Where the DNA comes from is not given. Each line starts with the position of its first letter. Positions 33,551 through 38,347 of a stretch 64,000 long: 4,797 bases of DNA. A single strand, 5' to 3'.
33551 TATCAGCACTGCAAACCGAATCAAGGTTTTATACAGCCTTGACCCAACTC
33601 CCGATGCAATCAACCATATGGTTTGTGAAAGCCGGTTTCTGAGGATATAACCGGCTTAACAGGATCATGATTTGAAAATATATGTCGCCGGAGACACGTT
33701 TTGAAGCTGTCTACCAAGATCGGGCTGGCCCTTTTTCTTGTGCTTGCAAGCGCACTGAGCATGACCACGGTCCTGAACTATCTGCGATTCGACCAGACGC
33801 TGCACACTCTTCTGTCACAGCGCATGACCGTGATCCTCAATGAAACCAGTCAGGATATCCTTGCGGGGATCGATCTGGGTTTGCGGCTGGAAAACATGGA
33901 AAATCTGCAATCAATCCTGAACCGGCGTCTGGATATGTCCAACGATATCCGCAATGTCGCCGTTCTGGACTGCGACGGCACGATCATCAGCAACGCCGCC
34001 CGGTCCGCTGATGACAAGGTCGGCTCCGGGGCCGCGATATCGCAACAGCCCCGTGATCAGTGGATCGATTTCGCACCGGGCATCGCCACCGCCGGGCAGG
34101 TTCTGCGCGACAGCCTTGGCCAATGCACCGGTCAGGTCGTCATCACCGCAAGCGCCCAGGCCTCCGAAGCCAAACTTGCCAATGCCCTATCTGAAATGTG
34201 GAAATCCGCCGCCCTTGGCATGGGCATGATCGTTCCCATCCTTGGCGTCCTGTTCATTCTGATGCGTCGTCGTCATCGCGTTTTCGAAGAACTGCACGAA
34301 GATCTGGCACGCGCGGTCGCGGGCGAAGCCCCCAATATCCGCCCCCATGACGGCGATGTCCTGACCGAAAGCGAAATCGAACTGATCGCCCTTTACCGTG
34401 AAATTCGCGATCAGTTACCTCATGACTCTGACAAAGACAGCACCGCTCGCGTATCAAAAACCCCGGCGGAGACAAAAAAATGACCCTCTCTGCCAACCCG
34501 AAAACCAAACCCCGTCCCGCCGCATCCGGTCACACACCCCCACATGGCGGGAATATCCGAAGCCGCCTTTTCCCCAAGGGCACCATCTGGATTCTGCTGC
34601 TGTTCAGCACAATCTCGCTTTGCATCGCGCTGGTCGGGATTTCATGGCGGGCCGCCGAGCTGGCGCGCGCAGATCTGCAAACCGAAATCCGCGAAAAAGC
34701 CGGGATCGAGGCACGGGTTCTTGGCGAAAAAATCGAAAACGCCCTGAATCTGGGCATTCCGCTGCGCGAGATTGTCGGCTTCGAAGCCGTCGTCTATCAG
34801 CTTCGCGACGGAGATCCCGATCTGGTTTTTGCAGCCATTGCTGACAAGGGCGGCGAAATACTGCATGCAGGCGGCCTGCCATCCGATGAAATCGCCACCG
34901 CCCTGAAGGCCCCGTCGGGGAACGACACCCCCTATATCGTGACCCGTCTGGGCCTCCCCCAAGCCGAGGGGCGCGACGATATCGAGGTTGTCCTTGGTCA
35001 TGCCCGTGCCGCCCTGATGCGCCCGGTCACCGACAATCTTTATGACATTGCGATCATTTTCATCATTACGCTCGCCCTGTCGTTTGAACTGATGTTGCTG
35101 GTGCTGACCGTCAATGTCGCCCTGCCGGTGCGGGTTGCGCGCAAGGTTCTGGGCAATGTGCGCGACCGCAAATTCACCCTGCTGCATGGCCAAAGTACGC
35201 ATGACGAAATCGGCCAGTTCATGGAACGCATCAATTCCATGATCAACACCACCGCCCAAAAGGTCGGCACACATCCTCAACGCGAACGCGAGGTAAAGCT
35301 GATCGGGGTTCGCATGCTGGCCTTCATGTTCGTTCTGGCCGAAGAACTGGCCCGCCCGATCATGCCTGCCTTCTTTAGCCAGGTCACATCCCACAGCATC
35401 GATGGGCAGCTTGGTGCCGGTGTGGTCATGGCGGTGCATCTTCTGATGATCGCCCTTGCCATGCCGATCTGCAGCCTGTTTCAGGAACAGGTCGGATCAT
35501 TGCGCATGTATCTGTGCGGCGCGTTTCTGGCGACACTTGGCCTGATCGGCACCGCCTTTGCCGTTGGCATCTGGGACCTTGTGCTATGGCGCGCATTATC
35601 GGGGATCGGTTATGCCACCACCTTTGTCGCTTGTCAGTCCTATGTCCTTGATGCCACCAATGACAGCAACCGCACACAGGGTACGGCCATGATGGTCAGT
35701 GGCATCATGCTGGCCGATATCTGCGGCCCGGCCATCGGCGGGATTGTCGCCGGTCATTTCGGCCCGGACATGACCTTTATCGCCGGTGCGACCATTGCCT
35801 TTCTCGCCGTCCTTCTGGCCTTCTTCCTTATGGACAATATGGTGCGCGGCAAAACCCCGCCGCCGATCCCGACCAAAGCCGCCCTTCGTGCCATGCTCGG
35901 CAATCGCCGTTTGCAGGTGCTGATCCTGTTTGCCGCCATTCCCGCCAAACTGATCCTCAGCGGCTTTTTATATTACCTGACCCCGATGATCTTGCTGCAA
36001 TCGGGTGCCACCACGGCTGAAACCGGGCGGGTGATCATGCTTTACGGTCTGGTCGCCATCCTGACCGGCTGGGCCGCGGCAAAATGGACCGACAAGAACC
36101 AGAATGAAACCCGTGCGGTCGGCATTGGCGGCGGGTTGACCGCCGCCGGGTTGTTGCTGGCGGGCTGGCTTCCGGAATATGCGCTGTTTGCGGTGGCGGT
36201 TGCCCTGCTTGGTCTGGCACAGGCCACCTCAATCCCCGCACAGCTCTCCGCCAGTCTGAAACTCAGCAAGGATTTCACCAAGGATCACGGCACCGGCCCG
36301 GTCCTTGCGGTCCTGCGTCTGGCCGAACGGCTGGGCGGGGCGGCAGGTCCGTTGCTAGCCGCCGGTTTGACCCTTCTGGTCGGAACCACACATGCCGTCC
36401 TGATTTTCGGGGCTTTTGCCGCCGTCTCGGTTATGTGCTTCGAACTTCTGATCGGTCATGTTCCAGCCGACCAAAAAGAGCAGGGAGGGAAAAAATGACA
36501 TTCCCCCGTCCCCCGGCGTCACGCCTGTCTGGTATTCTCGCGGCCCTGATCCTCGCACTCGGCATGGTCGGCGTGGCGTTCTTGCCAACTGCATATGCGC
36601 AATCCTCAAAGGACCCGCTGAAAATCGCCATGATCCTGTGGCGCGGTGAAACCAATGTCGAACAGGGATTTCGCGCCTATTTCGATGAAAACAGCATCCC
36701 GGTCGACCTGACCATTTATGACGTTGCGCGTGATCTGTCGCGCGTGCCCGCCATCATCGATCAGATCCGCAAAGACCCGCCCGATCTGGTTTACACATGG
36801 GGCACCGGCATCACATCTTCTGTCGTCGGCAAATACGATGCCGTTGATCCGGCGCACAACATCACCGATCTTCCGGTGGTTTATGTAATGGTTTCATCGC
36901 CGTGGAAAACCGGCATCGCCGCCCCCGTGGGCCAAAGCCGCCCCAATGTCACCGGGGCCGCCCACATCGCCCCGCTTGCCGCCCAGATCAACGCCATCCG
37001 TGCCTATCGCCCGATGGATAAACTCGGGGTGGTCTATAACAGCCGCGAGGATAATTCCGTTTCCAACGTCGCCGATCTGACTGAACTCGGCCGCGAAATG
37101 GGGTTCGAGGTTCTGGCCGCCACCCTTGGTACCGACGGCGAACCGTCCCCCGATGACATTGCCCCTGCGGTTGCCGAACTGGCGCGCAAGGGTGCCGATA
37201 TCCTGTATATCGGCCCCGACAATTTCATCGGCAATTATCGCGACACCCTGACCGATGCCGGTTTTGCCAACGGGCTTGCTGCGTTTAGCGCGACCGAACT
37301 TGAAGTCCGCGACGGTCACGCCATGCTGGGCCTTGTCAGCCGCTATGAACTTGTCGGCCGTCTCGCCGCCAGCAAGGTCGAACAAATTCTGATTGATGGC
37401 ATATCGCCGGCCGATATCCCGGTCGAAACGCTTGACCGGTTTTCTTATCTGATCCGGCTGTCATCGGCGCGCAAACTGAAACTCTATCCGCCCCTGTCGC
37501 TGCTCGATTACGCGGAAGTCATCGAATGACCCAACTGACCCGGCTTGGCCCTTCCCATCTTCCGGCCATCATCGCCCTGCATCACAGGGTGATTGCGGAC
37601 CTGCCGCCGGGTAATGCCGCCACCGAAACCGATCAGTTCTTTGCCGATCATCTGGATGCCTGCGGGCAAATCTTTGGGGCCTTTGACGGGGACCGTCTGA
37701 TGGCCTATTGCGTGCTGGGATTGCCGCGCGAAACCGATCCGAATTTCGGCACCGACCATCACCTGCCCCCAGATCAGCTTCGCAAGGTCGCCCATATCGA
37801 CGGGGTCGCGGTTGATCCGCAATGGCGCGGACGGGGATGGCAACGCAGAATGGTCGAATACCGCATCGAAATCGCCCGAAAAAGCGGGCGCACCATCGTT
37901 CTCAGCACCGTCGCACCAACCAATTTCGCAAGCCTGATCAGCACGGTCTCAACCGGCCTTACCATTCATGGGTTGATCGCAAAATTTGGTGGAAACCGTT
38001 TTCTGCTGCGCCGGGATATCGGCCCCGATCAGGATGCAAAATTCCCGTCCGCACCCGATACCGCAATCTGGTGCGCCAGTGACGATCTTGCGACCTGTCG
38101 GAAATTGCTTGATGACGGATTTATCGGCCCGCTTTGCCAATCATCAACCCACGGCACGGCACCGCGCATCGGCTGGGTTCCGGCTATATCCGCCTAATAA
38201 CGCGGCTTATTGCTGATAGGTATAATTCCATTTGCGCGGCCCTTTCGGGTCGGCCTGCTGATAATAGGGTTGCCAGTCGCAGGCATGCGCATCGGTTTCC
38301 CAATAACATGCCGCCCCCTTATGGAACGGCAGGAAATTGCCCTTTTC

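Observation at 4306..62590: Lipopeptide-type assembly line and aryl-polyene-type lipid operon sit side by side with shared accessory genes between them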

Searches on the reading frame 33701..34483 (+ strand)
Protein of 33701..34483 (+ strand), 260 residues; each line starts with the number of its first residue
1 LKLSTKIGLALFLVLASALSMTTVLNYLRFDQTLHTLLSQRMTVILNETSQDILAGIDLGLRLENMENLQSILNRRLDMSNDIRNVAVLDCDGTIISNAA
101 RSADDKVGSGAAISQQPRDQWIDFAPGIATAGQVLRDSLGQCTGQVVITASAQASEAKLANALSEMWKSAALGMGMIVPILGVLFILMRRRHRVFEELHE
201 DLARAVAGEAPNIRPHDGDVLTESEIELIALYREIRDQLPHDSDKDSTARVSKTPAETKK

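Call 6: search_protein_families(library=pfam, proteins=[window:33701-34483:+])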
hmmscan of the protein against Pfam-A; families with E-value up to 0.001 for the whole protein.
window:33701-34483:+ (260 aa): 0 families

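Call 11: search_protein_families(library=pfam, proteins=[window:33701-34483:+], max_evalue=0.1)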
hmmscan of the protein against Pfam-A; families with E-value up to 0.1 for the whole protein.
window:33701-34483:+ (260 aa): 0 families

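Call 61: find_related_loci(query=window:33701-34483:+, collection=metagenome_contigs, flank=10000)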
Query window:33701-34483:+ (260 aa) in metagenome_contigs; peptide patterns used: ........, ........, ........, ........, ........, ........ (x = any residue, [..] = any of these).
126 stretches matched a pattern; 8 encode a relative of the query (tblastn E <= 1e-3); 8 distinct loci.
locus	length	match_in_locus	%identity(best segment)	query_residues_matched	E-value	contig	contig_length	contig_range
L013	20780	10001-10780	88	1-260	2e-155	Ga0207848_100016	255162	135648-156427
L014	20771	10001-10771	89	1-257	1e-154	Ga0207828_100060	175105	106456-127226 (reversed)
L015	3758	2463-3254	86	1-260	5e-157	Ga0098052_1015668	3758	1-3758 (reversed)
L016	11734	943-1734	86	1-260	7e-152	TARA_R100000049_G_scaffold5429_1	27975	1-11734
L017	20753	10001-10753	72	1-245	4e-120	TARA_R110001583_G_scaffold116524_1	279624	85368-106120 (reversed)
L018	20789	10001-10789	59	1-255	7e-89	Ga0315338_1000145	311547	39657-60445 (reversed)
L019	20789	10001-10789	59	1-255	4e-88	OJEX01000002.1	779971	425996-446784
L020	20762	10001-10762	52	1-254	1e-86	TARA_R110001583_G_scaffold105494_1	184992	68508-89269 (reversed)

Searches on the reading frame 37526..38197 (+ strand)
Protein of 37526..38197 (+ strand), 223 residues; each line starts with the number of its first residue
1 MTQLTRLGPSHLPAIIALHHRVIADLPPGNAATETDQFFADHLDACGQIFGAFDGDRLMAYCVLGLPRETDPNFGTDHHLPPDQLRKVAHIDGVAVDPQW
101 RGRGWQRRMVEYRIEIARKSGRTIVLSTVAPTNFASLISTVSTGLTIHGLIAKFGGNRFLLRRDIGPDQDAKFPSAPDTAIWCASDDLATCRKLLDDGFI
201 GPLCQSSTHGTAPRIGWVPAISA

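Call 6: search_protein_families(library=pfam, proteins=[window:37526-38197:+])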
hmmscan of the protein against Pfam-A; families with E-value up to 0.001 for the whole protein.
window:37526-38197:+ (223 aa): 3 families
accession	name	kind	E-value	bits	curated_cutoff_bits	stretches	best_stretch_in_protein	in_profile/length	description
PF00583.31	Acetyltransf_1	-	3e-09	37.6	20.7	1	33-136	19-107/116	Acetyltransferase (GNAT) family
PF13527.13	Acetyltransf_9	-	3.7e-07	30.6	25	1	7-126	5-110/127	Acetyltransferase (GNAT) domain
PF13508.13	Acetyltransf_7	-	0.00081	20.2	27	0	49-124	5-65/84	Acetyltransferase (GNAT) domain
